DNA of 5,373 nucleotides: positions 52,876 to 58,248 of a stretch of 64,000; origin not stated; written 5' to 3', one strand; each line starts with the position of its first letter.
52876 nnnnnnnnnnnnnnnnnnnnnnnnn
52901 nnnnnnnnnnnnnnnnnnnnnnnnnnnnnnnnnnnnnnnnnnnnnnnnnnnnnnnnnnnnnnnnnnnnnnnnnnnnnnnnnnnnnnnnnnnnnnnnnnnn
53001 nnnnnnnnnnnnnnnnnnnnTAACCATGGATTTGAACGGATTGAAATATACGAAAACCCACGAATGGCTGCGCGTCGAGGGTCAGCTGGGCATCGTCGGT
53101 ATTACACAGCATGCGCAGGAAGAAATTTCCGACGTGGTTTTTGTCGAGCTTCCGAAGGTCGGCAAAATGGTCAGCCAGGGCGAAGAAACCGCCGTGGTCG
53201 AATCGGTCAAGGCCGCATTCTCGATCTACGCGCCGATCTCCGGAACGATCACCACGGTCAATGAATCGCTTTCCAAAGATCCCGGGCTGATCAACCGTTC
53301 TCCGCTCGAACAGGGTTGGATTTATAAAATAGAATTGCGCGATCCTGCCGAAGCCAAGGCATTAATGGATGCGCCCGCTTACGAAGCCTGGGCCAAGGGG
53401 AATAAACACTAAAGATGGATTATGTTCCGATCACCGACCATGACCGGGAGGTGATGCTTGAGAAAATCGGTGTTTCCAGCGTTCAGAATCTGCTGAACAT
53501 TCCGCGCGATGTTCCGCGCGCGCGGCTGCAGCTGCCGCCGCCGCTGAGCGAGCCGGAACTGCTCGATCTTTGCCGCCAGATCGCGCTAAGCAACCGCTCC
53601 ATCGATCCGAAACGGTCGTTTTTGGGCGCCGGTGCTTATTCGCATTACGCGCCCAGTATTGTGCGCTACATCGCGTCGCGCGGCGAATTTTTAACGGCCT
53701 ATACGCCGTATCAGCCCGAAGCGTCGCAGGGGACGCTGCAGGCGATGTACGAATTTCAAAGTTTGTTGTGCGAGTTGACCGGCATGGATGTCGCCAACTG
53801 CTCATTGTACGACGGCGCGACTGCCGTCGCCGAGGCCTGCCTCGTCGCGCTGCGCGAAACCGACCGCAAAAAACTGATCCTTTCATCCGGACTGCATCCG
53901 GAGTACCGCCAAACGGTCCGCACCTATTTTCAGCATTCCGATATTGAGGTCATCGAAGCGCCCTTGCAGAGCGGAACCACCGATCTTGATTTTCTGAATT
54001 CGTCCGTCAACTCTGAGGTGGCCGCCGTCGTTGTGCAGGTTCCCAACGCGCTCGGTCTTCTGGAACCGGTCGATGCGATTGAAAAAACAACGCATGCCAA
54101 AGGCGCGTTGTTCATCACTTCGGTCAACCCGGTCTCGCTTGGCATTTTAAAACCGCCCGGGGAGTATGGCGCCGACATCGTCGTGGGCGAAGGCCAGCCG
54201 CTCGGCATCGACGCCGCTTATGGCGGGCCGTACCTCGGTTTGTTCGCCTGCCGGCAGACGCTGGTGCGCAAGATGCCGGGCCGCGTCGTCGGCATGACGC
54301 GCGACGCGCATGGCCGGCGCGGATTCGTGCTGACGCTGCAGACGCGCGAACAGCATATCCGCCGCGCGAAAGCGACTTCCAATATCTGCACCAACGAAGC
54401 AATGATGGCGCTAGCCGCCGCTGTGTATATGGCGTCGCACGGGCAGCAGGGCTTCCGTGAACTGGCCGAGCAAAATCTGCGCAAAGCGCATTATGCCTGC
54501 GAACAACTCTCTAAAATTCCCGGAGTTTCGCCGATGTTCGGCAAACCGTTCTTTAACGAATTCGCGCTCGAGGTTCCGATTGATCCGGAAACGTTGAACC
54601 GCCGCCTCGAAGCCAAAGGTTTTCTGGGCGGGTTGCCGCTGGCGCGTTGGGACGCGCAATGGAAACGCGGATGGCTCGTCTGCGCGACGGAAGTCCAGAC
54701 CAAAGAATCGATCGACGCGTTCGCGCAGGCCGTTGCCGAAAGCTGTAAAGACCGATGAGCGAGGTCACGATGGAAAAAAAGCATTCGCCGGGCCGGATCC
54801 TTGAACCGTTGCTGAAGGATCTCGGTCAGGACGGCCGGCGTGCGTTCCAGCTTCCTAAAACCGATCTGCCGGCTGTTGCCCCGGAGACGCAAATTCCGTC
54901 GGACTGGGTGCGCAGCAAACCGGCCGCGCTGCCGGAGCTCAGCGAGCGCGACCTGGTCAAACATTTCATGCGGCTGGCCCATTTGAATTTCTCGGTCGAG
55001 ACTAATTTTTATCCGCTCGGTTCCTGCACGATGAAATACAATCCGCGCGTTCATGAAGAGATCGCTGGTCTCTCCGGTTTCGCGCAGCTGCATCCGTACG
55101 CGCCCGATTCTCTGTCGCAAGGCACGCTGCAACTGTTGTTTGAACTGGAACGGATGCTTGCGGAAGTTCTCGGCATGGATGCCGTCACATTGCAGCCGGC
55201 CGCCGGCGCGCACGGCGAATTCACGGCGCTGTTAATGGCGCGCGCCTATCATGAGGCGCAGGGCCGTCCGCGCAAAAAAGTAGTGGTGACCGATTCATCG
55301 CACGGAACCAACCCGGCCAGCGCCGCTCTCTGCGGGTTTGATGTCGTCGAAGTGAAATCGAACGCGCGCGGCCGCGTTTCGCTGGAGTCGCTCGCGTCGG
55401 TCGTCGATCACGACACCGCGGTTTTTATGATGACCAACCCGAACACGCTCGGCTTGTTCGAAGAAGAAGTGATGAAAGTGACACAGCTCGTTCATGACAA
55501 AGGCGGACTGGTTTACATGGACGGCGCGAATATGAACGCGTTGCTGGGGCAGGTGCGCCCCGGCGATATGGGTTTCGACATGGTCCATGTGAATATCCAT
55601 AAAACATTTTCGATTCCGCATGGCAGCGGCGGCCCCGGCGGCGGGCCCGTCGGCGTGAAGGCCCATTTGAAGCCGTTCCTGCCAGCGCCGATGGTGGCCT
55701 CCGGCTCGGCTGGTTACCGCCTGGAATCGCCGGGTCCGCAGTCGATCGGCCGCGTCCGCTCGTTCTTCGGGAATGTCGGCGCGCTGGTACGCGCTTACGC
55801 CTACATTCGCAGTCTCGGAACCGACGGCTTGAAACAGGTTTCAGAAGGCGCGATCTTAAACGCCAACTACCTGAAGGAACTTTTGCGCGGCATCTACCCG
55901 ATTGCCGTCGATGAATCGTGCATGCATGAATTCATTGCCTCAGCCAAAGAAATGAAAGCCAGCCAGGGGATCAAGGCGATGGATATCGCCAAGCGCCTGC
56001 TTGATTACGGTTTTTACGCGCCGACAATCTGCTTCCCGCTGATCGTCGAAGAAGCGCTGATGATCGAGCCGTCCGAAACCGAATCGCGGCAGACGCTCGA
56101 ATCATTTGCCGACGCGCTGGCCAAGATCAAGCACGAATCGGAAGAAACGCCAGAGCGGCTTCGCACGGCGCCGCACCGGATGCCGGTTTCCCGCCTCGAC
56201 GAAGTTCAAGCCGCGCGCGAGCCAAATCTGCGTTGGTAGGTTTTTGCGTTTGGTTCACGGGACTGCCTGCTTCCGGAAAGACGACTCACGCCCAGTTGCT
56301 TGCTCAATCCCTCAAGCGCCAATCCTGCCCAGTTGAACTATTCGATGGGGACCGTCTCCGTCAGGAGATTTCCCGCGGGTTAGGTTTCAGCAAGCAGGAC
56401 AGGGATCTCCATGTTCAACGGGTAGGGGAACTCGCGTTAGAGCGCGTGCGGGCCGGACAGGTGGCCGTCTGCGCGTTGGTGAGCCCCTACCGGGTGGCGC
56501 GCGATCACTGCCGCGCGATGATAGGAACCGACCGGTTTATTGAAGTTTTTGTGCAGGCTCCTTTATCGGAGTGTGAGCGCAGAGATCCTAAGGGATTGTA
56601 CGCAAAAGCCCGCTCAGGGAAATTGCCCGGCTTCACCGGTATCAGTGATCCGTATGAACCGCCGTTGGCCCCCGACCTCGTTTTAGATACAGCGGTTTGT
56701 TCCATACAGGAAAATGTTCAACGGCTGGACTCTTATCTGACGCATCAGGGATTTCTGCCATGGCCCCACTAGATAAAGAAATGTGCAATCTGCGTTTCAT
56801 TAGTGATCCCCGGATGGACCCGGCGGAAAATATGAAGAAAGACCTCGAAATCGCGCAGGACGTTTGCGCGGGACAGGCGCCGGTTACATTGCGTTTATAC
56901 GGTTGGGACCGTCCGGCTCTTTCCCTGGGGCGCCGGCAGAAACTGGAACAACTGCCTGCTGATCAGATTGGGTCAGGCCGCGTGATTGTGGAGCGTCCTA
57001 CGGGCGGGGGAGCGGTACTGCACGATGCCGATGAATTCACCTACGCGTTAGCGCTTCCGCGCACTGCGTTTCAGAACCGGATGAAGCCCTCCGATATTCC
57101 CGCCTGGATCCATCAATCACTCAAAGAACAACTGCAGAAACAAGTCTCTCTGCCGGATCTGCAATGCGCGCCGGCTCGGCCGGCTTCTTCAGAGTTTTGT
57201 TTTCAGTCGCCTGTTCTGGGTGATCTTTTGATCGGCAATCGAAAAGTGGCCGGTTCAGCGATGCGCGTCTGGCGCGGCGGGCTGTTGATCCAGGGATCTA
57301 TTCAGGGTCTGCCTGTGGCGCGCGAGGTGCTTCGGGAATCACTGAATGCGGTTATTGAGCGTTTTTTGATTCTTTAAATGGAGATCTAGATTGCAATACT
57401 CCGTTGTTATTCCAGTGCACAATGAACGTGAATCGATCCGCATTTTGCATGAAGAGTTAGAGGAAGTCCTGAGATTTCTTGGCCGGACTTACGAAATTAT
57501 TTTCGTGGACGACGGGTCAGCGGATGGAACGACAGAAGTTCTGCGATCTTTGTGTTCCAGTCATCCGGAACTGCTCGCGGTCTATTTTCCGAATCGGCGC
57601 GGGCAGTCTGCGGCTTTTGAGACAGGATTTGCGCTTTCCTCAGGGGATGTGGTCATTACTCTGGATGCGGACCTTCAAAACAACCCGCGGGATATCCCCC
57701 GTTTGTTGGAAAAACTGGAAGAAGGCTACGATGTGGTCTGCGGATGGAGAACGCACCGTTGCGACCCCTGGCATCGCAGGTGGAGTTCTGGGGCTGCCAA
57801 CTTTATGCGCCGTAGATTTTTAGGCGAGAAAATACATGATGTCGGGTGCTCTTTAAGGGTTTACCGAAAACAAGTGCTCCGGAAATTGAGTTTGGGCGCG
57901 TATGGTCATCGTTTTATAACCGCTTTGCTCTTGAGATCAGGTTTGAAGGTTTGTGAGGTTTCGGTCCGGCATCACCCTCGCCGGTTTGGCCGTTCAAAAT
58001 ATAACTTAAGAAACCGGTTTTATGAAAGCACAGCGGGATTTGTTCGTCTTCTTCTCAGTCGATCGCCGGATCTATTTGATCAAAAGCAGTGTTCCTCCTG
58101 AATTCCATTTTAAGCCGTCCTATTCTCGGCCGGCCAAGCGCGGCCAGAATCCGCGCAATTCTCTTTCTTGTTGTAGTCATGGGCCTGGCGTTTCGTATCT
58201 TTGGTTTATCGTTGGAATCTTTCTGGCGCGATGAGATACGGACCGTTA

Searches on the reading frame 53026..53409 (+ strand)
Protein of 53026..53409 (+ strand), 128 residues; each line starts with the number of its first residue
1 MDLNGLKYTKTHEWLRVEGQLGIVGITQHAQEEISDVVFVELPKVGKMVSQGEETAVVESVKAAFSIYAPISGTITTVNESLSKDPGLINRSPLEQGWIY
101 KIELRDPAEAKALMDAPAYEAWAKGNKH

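Call 24: search_protein_families(library=pfam, proteins=[window:53026-53409:+], max_evalue=0.001)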
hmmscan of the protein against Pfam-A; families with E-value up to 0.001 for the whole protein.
window:53026-53409:+ (128 aa): 2 families
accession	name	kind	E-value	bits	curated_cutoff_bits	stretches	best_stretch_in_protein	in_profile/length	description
PF01597.25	GCV_H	-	5.9e-43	146.1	22.2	1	6-123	1-119/122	Glycine cleavage H-protein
PF00364.28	Biotin_lipoyl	-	0.00049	20.3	22.1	1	43-78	21-56/73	Biotin-requiring enzyme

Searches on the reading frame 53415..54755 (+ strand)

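Call 24: search_protein_families(library=pfam, proteins=[window:53415-54755:+], max_evalue=0.001)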
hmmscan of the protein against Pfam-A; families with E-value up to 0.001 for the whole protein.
window:53415-54755:+ (447 aa): 2 families
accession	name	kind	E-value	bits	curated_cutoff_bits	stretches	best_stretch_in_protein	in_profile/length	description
PF02347.22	GDC-P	-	7.5e-128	427.5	26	1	2-437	2-426/429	Glycine cleavage system P-protein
PF00266.25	Aminotran_5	-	0.0002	20.9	21.5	1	179-372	116-298/371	Aminotransferase class-V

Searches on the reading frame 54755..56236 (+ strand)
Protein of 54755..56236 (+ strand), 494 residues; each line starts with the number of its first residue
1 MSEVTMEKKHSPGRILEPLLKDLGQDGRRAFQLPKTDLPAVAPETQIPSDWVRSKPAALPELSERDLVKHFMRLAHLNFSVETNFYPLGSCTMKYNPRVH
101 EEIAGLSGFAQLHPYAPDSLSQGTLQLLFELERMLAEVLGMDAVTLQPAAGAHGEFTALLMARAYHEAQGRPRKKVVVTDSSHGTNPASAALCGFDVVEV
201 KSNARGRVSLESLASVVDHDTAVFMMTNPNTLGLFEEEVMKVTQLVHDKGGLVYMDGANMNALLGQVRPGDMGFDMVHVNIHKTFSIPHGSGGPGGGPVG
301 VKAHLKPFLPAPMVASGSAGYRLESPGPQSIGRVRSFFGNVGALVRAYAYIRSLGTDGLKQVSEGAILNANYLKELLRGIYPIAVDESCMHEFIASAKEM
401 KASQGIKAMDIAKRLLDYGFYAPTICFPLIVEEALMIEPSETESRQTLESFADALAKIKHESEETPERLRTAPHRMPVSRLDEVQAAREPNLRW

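Call 25: search_protein_families(library=pfam, proteins=[window:54755-56236:+], max_evalue=0.001)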
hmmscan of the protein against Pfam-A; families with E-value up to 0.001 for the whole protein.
window:54755-56236:+ (494 aa): 4 families
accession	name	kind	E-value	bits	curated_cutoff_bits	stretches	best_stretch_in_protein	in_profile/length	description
PF21478.3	GcvP2_C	-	8.8e-30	103.5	27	1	363-465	2-105/122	Glycine dehydrogenase, C-terminal domain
PF02347.22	GDC-P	-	1e-16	61.3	26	1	45-413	29-397/429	Glycine cleavage system P-protein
PF00266.25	Aminotran_5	-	4e-09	36.4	21.5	1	160-290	76-207/371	Aminotransferase class-V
PF01212.27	Beta_elim_lyase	-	0.00014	21.8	27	1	127-290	33-206/288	Beta-eliminating lyase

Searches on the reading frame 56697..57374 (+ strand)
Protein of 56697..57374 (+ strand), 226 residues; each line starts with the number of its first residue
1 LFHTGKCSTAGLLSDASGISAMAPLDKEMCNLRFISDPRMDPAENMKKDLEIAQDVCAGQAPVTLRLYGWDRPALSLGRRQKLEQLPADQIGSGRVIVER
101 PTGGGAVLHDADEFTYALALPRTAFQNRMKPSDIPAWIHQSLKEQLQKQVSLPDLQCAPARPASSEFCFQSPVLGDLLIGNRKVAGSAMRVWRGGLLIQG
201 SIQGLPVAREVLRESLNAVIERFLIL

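Call 25: search_protein_families(library=pfam, proteins=[window:56697-57374:+], max_evalue=0.001)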
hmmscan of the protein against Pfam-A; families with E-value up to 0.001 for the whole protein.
window:56697-57374:+ (226 aa): 2 families
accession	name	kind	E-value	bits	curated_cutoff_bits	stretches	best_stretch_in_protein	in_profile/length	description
PF21948.1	LplA-B_cat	-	3.2e-17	63.6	27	1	41-202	1-144/200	Lipoyl protein ligase A/B catalytic domain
PF03099.24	BPL_LplA_LipB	-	1.1e-08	35.5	21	1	93-202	23-128/133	Biotin/lipoate A/B protein ligase family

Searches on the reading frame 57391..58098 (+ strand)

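Call 25: search_protein_families(library=pfam, proteins=[window:57391-58098:+], max_evalue=0.001)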
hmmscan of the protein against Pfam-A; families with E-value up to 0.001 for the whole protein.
window:57391-58098:+ (236 aa): 3 families
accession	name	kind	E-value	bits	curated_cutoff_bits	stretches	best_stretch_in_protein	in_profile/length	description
PF00535.33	Glycos_transf_2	-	2.2e-36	125.8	23.3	1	4-166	1-167/168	Glycosyl transferase family 2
PF10111.15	Glyco_tranf_2_2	-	1.9e-07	31.3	27.3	1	4-95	1-92/276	Glycosyltransferase like family 2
PF13641.12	Glyco_tranf_2_3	-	0.00013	22.5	27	1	3-120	3-123/230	Glycosyltransferase like family 2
